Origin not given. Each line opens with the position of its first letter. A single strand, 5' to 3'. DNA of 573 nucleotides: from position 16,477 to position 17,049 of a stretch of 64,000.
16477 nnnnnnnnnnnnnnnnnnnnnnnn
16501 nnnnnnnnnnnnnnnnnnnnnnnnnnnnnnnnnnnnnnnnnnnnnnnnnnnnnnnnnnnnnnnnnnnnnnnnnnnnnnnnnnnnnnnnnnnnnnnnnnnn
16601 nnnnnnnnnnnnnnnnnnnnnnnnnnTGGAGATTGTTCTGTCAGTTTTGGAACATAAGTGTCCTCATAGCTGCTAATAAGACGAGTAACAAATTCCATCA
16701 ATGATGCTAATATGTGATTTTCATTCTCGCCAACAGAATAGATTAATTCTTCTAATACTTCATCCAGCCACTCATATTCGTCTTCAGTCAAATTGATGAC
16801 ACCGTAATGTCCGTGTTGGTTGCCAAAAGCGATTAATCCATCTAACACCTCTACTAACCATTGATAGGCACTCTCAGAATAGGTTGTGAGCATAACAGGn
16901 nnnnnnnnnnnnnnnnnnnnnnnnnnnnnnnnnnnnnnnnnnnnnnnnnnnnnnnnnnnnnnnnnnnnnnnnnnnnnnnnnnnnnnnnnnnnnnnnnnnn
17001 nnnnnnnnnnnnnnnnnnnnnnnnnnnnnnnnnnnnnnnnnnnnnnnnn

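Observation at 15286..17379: HigB toxin paired with a 588-aa protein that keeps a HigA-like N-domain but replaces the HTH with an 11-repeat TPR array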

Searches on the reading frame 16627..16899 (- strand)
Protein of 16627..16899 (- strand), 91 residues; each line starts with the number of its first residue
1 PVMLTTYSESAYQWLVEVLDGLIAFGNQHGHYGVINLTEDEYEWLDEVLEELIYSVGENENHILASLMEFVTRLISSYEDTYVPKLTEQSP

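Call 14: search_solved_structures(query=A2, max_evalue=10, show_alignments=4)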
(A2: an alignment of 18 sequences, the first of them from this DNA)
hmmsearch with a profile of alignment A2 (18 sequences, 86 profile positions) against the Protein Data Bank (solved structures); distinct sequences matched with E-value up to 10: 1.
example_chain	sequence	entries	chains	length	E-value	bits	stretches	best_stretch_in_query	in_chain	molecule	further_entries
9grx_M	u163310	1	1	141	0.17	15.3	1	36-83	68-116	NAD(P)H-quinone oxidoreductase subunit M, chloroplastic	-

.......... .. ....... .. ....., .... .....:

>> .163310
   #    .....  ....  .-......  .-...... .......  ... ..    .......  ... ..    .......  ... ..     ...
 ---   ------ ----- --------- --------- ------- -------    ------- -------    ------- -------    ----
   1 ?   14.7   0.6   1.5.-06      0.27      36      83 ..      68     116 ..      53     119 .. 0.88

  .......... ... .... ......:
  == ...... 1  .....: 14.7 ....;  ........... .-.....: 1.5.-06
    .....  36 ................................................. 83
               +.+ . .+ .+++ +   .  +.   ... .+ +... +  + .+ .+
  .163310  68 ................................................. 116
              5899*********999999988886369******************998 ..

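Call 15: find_related_loci(query=A2, collection=genome_contigs, flank=5000)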
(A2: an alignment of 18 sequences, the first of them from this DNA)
Query A2 (86 aa) in genome_contigs; peptide patterns used: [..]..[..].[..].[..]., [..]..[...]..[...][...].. (x = any residue, [..] = any of these).
109 stretches matched a pattern; 71 encode a relative of the query (tblastn E <= 1e-3); 69 distinct loci.
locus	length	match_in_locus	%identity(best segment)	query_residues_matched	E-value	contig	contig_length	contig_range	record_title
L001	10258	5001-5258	90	1-86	1e-50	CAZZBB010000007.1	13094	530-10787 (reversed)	MAG TPA_asm: uncultured bacterium isolate SRP338948_co1_166 genome assembly, contig: k141_467944, whole genome shotgun s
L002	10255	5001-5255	88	2-86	4e-49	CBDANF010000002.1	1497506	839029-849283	MAG: Candidatus Poribacteria bacterium isolate cff0d1ac-620d-4255-a141-192642026491 genome assembly, contig: contig_2, w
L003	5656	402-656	88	2-86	3e-48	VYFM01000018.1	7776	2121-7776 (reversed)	MAG: Candidatus Poribacteria bacterium isolate SB0677_bin_25 NODE_3197_length_7776_cov_8.641368, whole genome shotgun se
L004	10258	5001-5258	85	1-86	9e-47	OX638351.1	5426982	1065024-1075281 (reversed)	MAG: uncultured Poribacteria bacterium isolate d4690918-7cf6-4b6d-bcb0-07eb3c50a363 genome assembly, chromosome: 1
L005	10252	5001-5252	85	3-86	4e-46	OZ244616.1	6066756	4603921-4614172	MAG: Candidatus Poribacteria bacterium isolate e5250d40-67f0-410b-965f-0d198546f1b0 genome assembly, chromosome: 1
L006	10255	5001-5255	82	2-86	8e-46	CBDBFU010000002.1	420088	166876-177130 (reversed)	MAG: Candidatus Poribacteria bacterium isolate 0db8f60b-b66d-466f-879a-884326031337 genome assembly, contig: contig_2, w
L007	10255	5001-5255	85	2-86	3e-45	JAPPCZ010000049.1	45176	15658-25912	MAG: Candidatus Poribacteria bacterium isolate IRC4_bin_14 NODE_750_length_45176_cov_20.5724, whole genome shotgun seque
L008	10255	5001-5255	78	2-86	5e-45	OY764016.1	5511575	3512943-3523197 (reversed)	MAG: Candidatus Poribacteria bacterium isolate 9fae2ea3-c9b7-404b-9456-b4c0b6541956 genome assembly, chromosome: 1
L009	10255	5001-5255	81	2-86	8e-45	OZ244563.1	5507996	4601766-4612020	MAG: Candidatus Poribacteria bacterium isolate ff81fa92-488d-40f9-821d-30cdc2806971 genome assembly, chromosome: 1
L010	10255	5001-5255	81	2-86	1e-44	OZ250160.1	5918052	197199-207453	MAG: Candidatus Poribacteria bacterium isolate 8ae7ebc5-6e71-4186-9c0c-d873ebd224b0 genome assembly, chromosome: 1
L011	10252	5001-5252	81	2-85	6e-44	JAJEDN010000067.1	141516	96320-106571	MAG: Candidatus Poribacteria bacterium isolate p16x33bins.23 k141_1175035, whole genome shotgun sequence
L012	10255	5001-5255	76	2-86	7e-44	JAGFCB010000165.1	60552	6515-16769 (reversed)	MAG: Candidatus Poribacteria bacterium isolate SB0101 contig_17760, whole genome shotgun sequence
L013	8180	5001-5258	77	1-86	7e-44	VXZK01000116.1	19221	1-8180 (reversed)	MAG: Candidatus Poribacteria bacterium isolate SB0670_bin_33 NODE_1362_length_19221_cov_16.152614, whole genome shotgun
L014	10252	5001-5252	81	3-86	2e-43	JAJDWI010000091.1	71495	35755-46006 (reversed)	MAG: Candidatus Poribacteria bacterium isolate jk18x25bins.18 k141_878138, whole genome shotgun sequence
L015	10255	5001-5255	75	2-86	4e-43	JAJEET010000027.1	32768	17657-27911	MAG: Candidatus Poribacteria bacterium isolate p16x34bins.5 k141_665973, whole genome shotgun sequence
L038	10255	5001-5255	73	2-86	7e-41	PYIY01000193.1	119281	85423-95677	MAG: Candidatus Poribacteria bacterium isolate PCPOR4 Ga0207198_1193, whole genome shotgun sequence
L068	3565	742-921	50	24-83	4e-12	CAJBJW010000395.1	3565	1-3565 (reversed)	MAG: uncultured proteobacterium isolate Loc080925-5m_bin-0372 genome assembly, contig: bin-0372:395/406, whole genome sh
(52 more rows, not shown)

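Call 33: search_protein_representatives(alignment_id=A2)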
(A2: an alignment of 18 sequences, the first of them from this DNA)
Query: 18 sequences, 86 profile positions. Proteins with E-value up to 0.001 (for the whole library): 314; up to 1e-10: 60; up to 1e-30: 7. The best 150 are listed.
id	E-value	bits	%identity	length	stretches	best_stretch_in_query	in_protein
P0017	8.6e-47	173.4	-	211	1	1-86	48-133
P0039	1.1e-45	169.8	-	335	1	2-85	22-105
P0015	1.1e-45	169.8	-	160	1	1-86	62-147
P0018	2.4e-45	168.8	-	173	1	1-86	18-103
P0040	1.6e-42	159.7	-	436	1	3-85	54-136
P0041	1.4e-41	156.6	-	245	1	3-86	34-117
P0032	1.4e-37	143.9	-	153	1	3-76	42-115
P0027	6.6e-28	112.8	-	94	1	2-61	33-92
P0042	8.8e-28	112.4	-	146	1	2-85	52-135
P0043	1.9e-27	111.3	-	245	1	3-67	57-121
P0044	1.9e-25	105.0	-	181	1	2-81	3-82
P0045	3.7e-25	104.0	-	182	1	3-85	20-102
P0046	4.2e-25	103.8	-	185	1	4-85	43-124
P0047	2.7e-23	98.0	-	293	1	3-85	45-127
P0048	3.9e-23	97.5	-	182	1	3-85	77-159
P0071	3.4e-13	65.7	-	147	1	12-84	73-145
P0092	1.4e-10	57.3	-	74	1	35-85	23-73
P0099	9.2e-10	54.7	-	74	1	32-83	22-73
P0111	6.1e-09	52.0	-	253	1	7-78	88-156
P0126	2.4e-08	50.1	-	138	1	33-86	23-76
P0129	2.9e-08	49.9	-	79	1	25-84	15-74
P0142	1.0e-07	48.2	-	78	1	34-84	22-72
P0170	5.6e-07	45.8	-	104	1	35-85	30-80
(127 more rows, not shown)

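Call 38: search_protein_families(library=ncbifam, proteins=[P0092, P0099, P0129, P0142, P0170, P0126, P0071, P0111], max_evalue=1)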
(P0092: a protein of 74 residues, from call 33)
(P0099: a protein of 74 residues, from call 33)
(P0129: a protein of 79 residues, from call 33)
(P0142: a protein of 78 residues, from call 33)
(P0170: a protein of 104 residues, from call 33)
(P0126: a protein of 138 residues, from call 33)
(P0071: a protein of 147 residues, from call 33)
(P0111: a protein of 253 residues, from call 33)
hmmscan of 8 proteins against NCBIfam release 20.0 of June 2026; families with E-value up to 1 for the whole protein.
P0092 (74 aa): 2 families
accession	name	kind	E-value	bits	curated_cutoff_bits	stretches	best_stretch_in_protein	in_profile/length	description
TIGR02773.1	addB_Gpos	equivalog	0.064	10.8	903.7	1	27-70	535-577/1159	helicase-exonuclease AddAB subunit AddB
NF000137.2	APH_7pp_Ia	exception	0.084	12.3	640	1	6-60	34-90/332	aminoglycoside O-phosphotransferase APH(7'')-Ia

P0099 (74 aa): 3 families
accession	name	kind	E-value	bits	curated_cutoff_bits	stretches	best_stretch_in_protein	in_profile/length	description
NF045650.1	CD1247_Nterm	equivalog_domain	0.025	15.2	30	1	7-49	2-49/70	CD1247 N-terminal domain-containing protein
TIGR02773.1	addB_Gpos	equivalog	0.027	12.1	903.7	1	5-72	511-577/1159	helicase-exonuclease AddAB subunit AddB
NF041819.1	Dsr2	equivalog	0.066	11.2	1400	1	9-55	751-797/1215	anti-phage defense-associated sirtuin Dsr2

P0129 (79 aa): 0 families

P0142 (78 aa): 1 family
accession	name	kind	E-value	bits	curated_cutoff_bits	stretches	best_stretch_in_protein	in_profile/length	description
TIGR03464.1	HpnC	equivalog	0.01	15.4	250.45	1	25-65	25-65/267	squalene synthase HpnC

P0170 (104 aa): 0 families

P0126 (138 aa): 4 families
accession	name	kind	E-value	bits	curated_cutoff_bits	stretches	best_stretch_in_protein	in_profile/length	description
NF002806.0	PRK02948.1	subfamily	0.021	13.8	304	1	31-99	268-336/381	IscS subfamily cysteine desulfurase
TIGR01681.1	HAD-SF-IIIC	subfamily_domain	0.12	13.2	35.75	1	78-137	48-107/132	HAD-IIIC family phosphatase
TIGR03294.1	FrhG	equivalog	0.19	11.5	245.5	1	26-92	20-93/228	coenzyme F420 hydrogenase subunit gamma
NF047558.1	TPR_END_plus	domain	0.21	11.6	32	0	93-120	15-48/56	TPR end-of-group domain-containing protein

P0071 (147 aa): 1 family
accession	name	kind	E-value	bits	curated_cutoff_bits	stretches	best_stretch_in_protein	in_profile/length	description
TIGR03960.1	rSAM_fuse_unch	hypoth_equivalog_domain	0.052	12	462.3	1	73-122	286-334/605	TIGR03960 family B12-binding radical SAM protein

P0111 (253 aa): 2 families
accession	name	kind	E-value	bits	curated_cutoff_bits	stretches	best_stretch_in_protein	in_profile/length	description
NF010047.0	PRK13523.1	equivalog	0.12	11.4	431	1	74-130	176-234/339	NADPH dehydrogenase NamA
NF004348.0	PRK05728.1-5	equivalog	0.14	12.5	178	1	97-140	74-116/138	DNA polymerase III subunit chi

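Call 54: find_encoding_contigs(protein=P0092, flank=2500, max_places=4)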
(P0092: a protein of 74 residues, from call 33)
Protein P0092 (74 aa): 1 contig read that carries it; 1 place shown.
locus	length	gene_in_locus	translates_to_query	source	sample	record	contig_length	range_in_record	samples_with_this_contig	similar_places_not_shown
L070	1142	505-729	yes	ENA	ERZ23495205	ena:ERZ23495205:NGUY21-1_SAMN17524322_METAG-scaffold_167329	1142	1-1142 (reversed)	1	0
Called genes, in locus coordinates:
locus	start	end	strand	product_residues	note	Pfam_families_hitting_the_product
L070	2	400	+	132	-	?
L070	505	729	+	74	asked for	-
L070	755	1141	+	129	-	?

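Call 55: find_encoding_contigs(protein=P0071, flank=2500, max_places=4)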
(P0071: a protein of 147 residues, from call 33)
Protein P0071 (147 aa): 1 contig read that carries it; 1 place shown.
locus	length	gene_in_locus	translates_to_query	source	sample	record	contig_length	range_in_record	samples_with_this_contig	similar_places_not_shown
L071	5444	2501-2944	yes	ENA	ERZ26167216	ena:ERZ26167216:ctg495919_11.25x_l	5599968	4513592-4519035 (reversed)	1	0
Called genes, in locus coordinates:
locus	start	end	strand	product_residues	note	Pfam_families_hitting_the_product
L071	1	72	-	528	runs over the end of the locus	PF00682:HMGL-like, PF22617:HCS_D2, PF08502:LeuA_dimer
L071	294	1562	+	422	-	PF13354:Beta-lactamase2 (faint), PF00768:Peptidase_S11 (faint), PF02113:Peptidase_S13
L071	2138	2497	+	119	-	PF09907:HigB_toxin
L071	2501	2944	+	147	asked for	-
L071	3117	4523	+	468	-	-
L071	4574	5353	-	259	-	PF05721:PhyH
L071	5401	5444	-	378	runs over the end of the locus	PF00174:Oxidored_molyb, PF03404:Mo-co_dimer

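Call 56: find_encoding_contigs(protein=P0111, flank=2500, max_places=4)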
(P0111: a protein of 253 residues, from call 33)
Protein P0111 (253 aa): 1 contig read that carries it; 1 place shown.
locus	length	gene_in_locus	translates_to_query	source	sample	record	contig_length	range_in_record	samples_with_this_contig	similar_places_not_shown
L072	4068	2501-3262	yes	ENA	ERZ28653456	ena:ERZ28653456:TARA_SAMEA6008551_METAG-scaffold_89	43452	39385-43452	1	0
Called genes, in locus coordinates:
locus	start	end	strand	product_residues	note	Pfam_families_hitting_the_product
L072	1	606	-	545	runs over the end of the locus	PF00682:HMGL-like, PF22617:HCS_D2, PF08502:LeuA_dimer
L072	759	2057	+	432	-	PF02113:Peptidase_S13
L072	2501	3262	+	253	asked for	-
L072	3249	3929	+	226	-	-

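Call 57: predict_structure(alignment_id=A7)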
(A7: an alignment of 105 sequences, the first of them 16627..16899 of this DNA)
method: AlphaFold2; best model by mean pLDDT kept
length: 91 residues; sequences in the alignment: 105
mean_pLDDT: 86.4   pTM: 0.74
mean pLDDT of the five models: 86.4, 86.0, 85.4, 85.3, 84.9
residues with pLDDT >= 90: 54; 70-90: 25; 50-70: 11; < 50: 1
segments of 3 or more residues with pLDDT < 50: none
pLDDT, mean of each block of 10 residues (from residue 1): 68 94 89 79 96 93 94 93 75 54
secondary structure, 60 per line:
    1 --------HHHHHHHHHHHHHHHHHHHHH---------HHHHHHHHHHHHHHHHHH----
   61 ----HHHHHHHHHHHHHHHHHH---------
elements in order: H9-29 H39-56 H65-82

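Call 58: search_protein_families(library=pfam, proteins=[L070:2-400:+, L070:755-1141:+, L072:3249-3926:+, L071:3117-4520:+, L038:7367-7741:+, L038:4857-7367:+, P0092, P0071, P0111], max_evalue=0.01)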
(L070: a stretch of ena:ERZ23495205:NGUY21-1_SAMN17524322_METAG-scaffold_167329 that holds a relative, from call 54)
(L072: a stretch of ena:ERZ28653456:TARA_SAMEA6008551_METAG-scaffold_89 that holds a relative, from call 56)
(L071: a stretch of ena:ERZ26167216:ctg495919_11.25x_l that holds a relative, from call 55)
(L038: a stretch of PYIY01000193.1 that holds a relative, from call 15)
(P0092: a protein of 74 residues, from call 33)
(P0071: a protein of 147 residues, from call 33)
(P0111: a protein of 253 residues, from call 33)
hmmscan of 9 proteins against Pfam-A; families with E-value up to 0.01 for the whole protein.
L070:2-400:+ (132 aa): 1 family
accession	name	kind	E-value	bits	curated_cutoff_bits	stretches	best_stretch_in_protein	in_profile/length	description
PF13378.12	MR_MLE_C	-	3.8e-22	79.5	29.4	1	12-119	109-218/219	Enolase C-terminal domain-like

L070:755-1141:+ (129 aa): 0 families

L072:3249-3926:+ (226 aa): 9 families
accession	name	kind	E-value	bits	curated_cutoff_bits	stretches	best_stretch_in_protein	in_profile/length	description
PF13431.12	TPR_17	-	5.4e-05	23.6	24.4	0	54-83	3-32/34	Tetratricopeptide repeat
PF13428.12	TPR_14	-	5.6e-05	23.9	23.5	0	107-131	6-30/44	Tetratricopeptide repeat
PF13424.12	TPR_12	-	0.00017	22.2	30.1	1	65-128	4-71/77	Tetratricopeptide repeat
PF07719.23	TPR_2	-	0.00029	21.2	27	1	108-130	7-29/34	Tetratricopeptide repeat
PF13432.12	TPR_16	-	0.0013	19.6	32.7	0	108-128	3-23/65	Tetratricopeptide repeat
PF14559.12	TPR_19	-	0.002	18.9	25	0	52-92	13-53/68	Tetratricopeptide repeat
PF14561.12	TPR_20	-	0.0034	18.1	25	1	51-100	9-58/90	Tetratricopeptide repeat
PF00515.34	TPR_1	-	0.0042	17.3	27.8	0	108-127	7-26/34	Tetratricopeptide repeat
PF13181.12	TPR_8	-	0.0077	16.8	25.7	0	104-128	3-27/34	Tetratricopeptide repeat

L071:3117-4520:+ (468 aa): 28 families (the best 25 are shown)
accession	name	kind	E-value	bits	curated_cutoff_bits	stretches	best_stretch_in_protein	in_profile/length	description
PF00515.34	TPR_1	-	2.6e-77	252.2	27.8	10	347-380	1-34/34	Tetratricopeptide repeat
PF13414.12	TPR_11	-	3.8e-72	238.2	26.8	8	85-118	4-37/42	TPR repeat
PF13181.12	TPR_8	-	3.1e-63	205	25.7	9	347-380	1-34/34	Tetratricopeptide repeat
PF07719.23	TPR_2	-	7.7e-62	200.8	27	9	415-447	1-33/34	Tetratricopeptide repeat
PF13431.12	TPR_17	-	1.1e-49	163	24.4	5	97-129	1-33/34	Tetratricopeptide repeat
PF13371.12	TPR_9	-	2.2e-44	149.8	35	7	362-416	10-64/73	Tetratricopeptide repeat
PF13424.12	TPR_12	-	3.4e-34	117.3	30.1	5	109-173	3-75/77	Tetratricopeptide repeat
PF13432.12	TPR_16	-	1.4e-32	112.2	32.7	5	183-245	3-65/65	Tetratricopeptide repeat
PF13428.12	TPR_14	-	2.4e-28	96.1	23.5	0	220-253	10-43/44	Tetratricopeptide repeat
PF23914.1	TPR_CcmH_CycH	-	3.5e-17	63.1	42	2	240-342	45-150/158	Cytochrome c-type biogenesis protein H TPR domain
PF14559.12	TPR_19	-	5e-17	62.4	25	2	86-144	2-60/68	Tetratricopeptide repeat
PF13374.12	TPR_10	-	7.2e-12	45.4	27.5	0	415-447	2-34/42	Tetratricopeptide repeat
PF13174.12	TPR_6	-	5.5e-10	39.7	26.3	0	109-132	7-30/33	Tetratricopeptide repeat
PF10516.15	SHNi-TPR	-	1.4e-09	37.8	21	0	192-207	16-31/38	SHNi-TPR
PF03704.23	BTAD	-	1.4e-08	35.6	22.1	0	250-341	36-124/146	Bacterial transcriptional activator domain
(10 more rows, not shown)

L038:7367-7741:+ (125 aa): 1 family
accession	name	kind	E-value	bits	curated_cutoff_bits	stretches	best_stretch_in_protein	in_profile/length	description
PF01850.27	PIN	-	1.4e-15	58.4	23.6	1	4-118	2-117/120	PIN domain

L038:4857-7367:+ (837 aa): 28 families (the best 25 are shown)
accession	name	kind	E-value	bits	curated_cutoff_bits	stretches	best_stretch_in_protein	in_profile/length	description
PF13414.12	TPR_11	-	3.9e-112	366.2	26.8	16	587-615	7-35/42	TPR repeat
PF00515.34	TPR_1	-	3.2e-111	359.5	27.8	14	574-607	1-34/34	Tetratricopeptide repeat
PF07719.23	TPR_2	-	5e-84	270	27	11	508-538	3-33/34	Tetratricopeptide repeat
PF13181.12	TPR_8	-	3.4e-75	242.3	25.7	5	574-607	1-34/34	Tetratricopeptide repeat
PF13431.12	TPR_17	-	4.6e-68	220.3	24.4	4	325-357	2-34/34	Tetratricopeptide repeat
PF13371.12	TPR_9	-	1.8e-52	175.6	35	8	656-711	9-64/73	Tetratricopeptide repeat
PF13432.12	TPR_16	-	9.2e-44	147.9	32.7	9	553-607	10-64/65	Tetratricopeptide repeat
PF13428.12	TPR_14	-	4.8e-35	116.9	23.5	0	511-546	6-41/44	Tetratricopeptide repeat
PF13424.12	TPR_12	-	2.5e-29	101.7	30.1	3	235-299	4-76/77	Tetratricopeptide repeat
PF14559.12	TPR_19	-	2.4e-27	95.5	25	3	450-506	3-59/68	Tetratricopeptide repeat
PF13174.12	TPR_6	-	1.9e-18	66.2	26.3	0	513-537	7-31/33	Tetratricopeptide repeat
PF03704.23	BTAD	-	7.8e-14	52.7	22.1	0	530-602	52-124/146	Bacterial transcriptional activator domain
PF23914.1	TPR_CcmH_CycH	-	5.9e-10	39.6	42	0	570-610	46-86/158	Cytochrome c-type biogenesis protein H TPR domain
PF25062.1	ARM_TT21_N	-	1.7e-08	34.9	40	1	268-389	100-221/222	Tetratricopeptide repeat protein 21 N-terminal ARM repeat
PF12569.14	NatA_aux_su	-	3.4e-08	33.3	33.3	0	201-296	199-286/515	N-terminal acetyltransferase A, auxiliary subunit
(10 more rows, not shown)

P0092 (74 aa): 0 families

P0071 (147 aa): 0 families

P0111 (253 aa): 0 families

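Call 62: fold_search(model_id=the predicted structure, library=pdb)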
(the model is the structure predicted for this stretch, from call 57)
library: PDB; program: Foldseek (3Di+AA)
matches with E <= 10: 44; with E <= 0.001: 0
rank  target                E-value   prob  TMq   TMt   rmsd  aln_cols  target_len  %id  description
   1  5ifg_D                2.4e+00  0.33  0.40  0.31   7.1        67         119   15  Crystal structure of HigA-HigB complex from E. Coli (released 2017-03-01)
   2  8iqh_H                3.5e+00  0.10  0.23  0.04   4.7        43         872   14  Structure of Full-Length AsfvPrimPol in Apo-Form (released 2023-07-26)
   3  6zrn_D                3.7e+00  0.44  0.40  0.60   2.3        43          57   16  Crystal structure of the RLIP76 Ral binding domain mutant (E427S/L429M/Q433L/K440R) in complex with RalB-GMPPNP (released 2020-11-25)
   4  2lw7_MODEL_1_A        3.9e+00  0.09  0.29  0.18   4.8        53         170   17  NMR solution structure of human HisRS splice variant (released 2013-09-04)
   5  3fxd_C                4.4e+00  0.12  0.30  0.44   4.0        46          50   11  Crystal structure of interacting domains of IcmR and IcmQ (released 2009-04-28)
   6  9ivf_C                4.4e+00  0.08  0.22  0.05   4.8        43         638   14  Structure of Full-Length AsfvPrimPol with polyT DNA (released 2025-12-24)
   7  2oew                  4.7e+00  0.13  0.33  0.10   8.8        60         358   17  Structure of ALIX/AIP1 Bro1 Domain (released 2007-03-27)
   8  8p2f_2                4.7e+00  0.12  0.34  0.42   3.4        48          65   14  Staphylococcus aureus 70S ribosome with elongation factor G locked with fusidic acid cyclopentane in post-translocatio (released 2024-05-01)
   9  9ivf_B                4.7e+00  0.08  0.22  0.05   4.8        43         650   14  Structure of Full-Length AsfvPrimPol with polyT DNA (released 2025-12-24)
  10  6bzo_F                4.7e+00  0.06  0.31  0.11  24.1        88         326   12  Mtb RNAP Holo/RbpA/Fidaxomicin/upstream fork DNA (released 2018-03-28)
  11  6zqt_D                5.0e+00  0.33  0.39  0.59   2.4        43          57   12  Crystal structure of the RLIP76 Ral binding domain mutant (E427H/Q433L/K440R) in complex with RalB-GMPPNP (released 2020-11-25)
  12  3fxd_A                5.0e+00  0.11  0.31  0.45   3.8        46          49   11  Crystal structure of interacting domains of IcmR and IcmQ (released 2009-04-28)
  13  6kmq_B                5.3e+00  0.33  0.40  0.32   2.7        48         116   17  2.3 Angstrom resolution structure of dimeric HigBA toxin-antitoxin complex from E. coli (released 2020-11-18)
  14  7d5z_B                5.7e+00  0.13  0.37  0.36   8.2        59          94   19  Crystal structure of EBV gH/gL bound with neutralizing antibody 1D8 (released 2021-10-20)
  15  8ww7_A                5.7e+00  0.08  0.23  0.04   4.7        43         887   14  Structure of AMPPNP-Form AsfvPrimPol Dodecamer (released 2025-04-30)
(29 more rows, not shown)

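Call 78: search_protein_families(library=pfam, proteins=[L038:7892-8299:+, L071:2138-2494:+], max_evalue=1)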
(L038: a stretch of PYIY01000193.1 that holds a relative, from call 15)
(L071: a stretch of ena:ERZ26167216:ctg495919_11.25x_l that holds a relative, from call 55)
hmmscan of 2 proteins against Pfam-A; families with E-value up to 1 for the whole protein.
L038:7892-8299:+ (136 aa): 1 family
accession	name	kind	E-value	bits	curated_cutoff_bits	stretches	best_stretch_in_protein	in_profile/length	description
PF00565.23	SNase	-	6.2e-07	30.3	21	1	62-130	1-75/107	Staphylococcal nuclease homologue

L071:2138-2494:+ (119 aa): 1 family
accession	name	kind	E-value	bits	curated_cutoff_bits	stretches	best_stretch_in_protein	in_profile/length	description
PF09907.15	HigB_toxin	-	1.5e-20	73.7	27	1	42-114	3-73/74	HigB_toxin, RelE-like toxic component of a toxin-antitoxin system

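Call 79: search_protein_families(library=ncbifam, proteins=[L038:7367-7741:+, L038:7892-8299:+], max_evalue=1)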
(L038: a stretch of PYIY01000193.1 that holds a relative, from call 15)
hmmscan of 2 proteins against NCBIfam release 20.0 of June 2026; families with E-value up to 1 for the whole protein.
L038:7367-7741:+ (125 aa): 0 families

L038:7892-8299:+ (136 aa): 1 family
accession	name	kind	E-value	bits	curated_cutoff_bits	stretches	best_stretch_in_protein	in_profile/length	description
NF047694.1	TnucaseNucIStaph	equivalog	1.9e-05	24.2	250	2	59-130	66-145/175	thermonuclease NucI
